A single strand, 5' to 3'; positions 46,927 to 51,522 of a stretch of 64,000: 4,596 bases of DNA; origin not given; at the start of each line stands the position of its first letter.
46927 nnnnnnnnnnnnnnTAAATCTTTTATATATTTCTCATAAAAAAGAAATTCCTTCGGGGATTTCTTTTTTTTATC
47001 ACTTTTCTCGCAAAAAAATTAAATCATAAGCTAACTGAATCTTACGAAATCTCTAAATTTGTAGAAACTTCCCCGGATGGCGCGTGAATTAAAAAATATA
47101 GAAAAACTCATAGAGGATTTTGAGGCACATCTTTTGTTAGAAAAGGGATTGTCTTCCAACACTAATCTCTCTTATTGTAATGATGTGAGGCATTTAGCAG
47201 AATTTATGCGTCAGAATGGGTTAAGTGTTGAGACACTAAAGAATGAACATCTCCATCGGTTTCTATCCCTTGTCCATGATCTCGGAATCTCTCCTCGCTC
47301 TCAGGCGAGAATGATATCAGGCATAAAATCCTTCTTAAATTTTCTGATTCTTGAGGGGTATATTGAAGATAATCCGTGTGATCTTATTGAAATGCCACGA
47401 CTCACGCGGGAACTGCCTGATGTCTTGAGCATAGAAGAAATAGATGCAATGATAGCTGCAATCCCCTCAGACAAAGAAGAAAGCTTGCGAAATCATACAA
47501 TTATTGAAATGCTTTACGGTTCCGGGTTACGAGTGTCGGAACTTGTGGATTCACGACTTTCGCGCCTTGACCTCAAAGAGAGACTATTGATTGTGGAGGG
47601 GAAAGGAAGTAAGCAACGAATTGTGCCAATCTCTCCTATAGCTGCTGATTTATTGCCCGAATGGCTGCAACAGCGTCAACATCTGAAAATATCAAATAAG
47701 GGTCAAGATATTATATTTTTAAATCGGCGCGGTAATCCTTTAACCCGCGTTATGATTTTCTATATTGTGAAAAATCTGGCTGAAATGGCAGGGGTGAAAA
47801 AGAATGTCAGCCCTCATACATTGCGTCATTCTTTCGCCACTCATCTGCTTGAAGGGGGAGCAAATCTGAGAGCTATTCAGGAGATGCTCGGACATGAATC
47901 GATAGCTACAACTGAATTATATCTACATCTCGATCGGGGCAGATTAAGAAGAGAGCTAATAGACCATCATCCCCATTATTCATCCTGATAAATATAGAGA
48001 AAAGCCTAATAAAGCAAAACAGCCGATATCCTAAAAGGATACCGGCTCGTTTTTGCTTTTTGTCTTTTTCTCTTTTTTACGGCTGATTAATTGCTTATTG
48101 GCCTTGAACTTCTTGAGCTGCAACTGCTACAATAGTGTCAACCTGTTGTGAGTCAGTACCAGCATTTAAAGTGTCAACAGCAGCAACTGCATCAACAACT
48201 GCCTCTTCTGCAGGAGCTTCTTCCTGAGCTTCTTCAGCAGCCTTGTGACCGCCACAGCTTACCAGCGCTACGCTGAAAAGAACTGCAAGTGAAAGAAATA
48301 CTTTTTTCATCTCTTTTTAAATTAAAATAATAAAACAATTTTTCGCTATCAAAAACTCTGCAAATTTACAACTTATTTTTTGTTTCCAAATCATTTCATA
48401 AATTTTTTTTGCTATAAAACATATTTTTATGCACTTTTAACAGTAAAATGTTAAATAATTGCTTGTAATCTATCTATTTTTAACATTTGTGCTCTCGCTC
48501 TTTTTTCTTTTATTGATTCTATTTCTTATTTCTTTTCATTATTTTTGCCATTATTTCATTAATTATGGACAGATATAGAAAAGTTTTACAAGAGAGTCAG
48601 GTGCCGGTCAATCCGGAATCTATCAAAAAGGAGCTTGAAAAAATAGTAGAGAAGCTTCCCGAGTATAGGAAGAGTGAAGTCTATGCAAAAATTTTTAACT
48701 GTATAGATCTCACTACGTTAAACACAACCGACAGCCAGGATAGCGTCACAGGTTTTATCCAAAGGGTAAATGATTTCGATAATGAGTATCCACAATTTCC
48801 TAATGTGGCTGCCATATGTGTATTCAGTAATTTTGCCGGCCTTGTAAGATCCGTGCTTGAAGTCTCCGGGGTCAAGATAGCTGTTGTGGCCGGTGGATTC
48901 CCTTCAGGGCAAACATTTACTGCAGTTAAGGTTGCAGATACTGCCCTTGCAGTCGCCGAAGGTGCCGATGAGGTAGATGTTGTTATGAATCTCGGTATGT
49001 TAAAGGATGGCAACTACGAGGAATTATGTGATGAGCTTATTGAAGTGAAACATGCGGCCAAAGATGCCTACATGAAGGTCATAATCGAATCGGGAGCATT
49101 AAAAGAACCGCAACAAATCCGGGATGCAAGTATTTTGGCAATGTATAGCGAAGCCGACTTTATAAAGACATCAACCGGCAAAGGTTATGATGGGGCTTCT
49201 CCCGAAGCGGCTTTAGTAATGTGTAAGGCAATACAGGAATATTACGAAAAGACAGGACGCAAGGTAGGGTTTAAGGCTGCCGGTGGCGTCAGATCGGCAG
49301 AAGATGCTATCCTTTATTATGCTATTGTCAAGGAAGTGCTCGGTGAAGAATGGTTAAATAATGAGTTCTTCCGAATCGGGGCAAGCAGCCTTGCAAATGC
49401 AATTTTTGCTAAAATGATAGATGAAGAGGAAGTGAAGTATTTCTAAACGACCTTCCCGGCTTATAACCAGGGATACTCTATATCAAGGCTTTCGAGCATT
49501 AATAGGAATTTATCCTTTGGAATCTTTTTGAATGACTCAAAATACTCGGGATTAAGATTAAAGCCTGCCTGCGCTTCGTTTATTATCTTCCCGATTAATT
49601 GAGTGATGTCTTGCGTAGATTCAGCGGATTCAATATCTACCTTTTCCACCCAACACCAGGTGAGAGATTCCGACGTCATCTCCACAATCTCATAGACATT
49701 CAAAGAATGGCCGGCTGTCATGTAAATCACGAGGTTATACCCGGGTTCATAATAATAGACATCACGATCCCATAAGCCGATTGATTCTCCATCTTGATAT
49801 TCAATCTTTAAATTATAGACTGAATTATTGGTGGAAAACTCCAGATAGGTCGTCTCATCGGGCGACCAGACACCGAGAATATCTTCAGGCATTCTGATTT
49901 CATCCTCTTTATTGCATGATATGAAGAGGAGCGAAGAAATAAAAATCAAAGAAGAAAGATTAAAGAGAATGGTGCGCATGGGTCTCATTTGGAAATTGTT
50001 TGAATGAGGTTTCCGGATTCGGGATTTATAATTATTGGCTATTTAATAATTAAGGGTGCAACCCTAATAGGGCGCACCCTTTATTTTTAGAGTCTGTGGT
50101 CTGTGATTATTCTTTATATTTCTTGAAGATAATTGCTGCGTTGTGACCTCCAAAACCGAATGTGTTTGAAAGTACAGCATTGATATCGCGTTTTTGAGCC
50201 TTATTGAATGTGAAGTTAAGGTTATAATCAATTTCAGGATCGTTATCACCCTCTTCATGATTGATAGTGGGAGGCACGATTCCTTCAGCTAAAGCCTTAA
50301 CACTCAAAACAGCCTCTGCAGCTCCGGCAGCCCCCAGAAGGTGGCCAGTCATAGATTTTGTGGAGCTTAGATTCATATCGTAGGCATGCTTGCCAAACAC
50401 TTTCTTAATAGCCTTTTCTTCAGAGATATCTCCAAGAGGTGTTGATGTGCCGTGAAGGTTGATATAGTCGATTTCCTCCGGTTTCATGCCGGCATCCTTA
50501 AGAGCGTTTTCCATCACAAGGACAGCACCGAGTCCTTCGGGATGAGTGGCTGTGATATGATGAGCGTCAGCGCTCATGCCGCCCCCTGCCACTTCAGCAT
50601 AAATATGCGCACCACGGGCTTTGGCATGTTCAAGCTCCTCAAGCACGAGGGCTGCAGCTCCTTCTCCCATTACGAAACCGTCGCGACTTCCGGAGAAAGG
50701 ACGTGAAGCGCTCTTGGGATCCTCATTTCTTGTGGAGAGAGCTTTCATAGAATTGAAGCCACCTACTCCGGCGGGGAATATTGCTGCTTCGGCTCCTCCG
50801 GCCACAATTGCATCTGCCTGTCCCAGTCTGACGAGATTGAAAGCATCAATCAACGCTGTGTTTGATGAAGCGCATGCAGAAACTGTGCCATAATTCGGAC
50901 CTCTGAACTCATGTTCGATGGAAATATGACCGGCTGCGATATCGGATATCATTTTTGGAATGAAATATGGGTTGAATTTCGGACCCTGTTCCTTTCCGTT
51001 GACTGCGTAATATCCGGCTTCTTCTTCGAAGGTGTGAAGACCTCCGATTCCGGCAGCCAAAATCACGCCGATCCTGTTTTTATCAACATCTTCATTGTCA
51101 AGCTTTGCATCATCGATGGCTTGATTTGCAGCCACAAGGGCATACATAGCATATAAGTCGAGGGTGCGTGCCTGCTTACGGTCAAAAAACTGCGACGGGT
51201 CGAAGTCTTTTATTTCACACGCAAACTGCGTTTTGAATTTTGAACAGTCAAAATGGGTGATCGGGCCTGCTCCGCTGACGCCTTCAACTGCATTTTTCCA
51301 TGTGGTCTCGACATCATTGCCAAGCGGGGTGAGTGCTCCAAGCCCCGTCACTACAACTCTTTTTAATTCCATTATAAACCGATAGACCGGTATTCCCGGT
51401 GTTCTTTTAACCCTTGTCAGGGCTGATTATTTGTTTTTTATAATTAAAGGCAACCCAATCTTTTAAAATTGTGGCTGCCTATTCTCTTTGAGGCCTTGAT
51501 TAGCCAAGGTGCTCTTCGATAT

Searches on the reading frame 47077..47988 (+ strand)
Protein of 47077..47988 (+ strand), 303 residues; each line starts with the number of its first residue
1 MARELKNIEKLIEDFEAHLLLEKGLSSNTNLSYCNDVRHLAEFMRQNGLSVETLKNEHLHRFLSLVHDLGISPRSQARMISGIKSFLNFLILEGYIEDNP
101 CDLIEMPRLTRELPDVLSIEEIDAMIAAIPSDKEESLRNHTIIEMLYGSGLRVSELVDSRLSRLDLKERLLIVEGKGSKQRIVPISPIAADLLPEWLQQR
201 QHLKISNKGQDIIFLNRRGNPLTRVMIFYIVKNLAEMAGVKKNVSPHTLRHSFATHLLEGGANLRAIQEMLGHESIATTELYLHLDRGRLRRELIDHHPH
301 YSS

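Call 49: search_protein_families(library=pfam, proteins=[window:47077-47988:+], max_evalue=0.001)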
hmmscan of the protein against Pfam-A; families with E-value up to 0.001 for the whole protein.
window:47077-47988:+ (303 aa): 4 families
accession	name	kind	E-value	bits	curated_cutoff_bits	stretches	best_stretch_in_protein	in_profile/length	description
PF00589.27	Phage_integrase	-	4.6e-44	150.7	27.1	1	117-286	3-169/172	Phage integrase family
PF02899.23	Phage_int_SAM_1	-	1.3e-17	64.3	22.3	1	12-94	1-83/83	Phage integrase, N-terminal SAM-like domain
PF13102.12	Phage_int_SAM_5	-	5.7e-06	27.1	22.3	0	37-100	29-92/98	Phage integrase SAM-like domain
PF13495.12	Phage_int_SAM_4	-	6e-06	27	27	1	11-87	1-75/85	Phage integrase, N-terminal SAM-like domain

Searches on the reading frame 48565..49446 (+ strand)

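Call 49: search_protein_families(library=pfam, proteins=[window:48565-49446:+], max_evalue=0.001)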
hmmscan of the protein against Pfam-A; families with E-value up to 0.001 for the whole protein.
window:48565-49446:+ (293 aa): 1 family
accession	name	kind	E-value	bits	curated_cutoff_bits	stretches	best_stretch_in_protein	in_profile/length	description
PF01791.15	DeoC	-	7.6e-19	68.7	23.8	1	48-247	7-203/229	DeoC/LacD family aldolase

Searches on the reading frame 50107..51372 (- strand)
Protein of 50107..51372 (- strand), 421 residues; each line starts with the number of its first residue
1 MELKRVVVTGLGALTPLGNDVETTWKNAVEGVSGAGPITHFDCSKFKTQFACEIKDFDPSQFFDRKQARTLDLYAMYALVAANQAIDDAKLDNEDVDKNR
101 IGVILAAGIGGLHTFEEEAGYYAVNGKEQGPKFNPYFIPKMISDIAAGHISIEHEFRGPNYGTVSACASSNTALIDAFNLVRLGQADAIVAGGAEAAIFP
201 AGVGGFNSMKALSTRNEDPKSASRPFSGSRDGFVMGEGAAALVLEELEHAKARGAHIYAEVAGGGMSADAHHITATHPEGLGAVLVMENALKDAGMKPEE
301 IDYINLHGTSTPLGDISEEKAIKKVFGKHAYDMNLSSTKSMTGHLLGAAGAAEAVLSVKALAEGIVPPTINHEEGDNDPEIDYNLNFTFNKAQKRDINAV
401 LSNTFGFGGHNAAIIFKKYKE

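Call 49: search_protein_families(library=pfam, proteins=[window:50107-51372:-], max_evalue=0.001)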
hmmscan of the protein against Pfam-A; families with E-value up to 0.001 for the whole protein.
window:50107-51372:- (421 aa): 3 families
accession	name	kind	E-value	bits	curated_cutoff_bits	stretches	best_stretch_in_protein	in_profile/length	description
PF00109.32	ketoacyl-synt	-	8.2e-57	193.1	20.8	1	4-250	2-252/252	Beta-ketoacyl synthase, N-terminal domain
PF02801.28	Ketoacyl-synt_C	-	1.7e-38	131.7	20.8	1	258-372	1-118/119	Beta-ketoacyl synthase, C-terminal domain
PF00108.29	Thiolase_N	-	5.3e-07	29.7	26.4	1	166-195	84-113/260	Thiolase, N-terminal domain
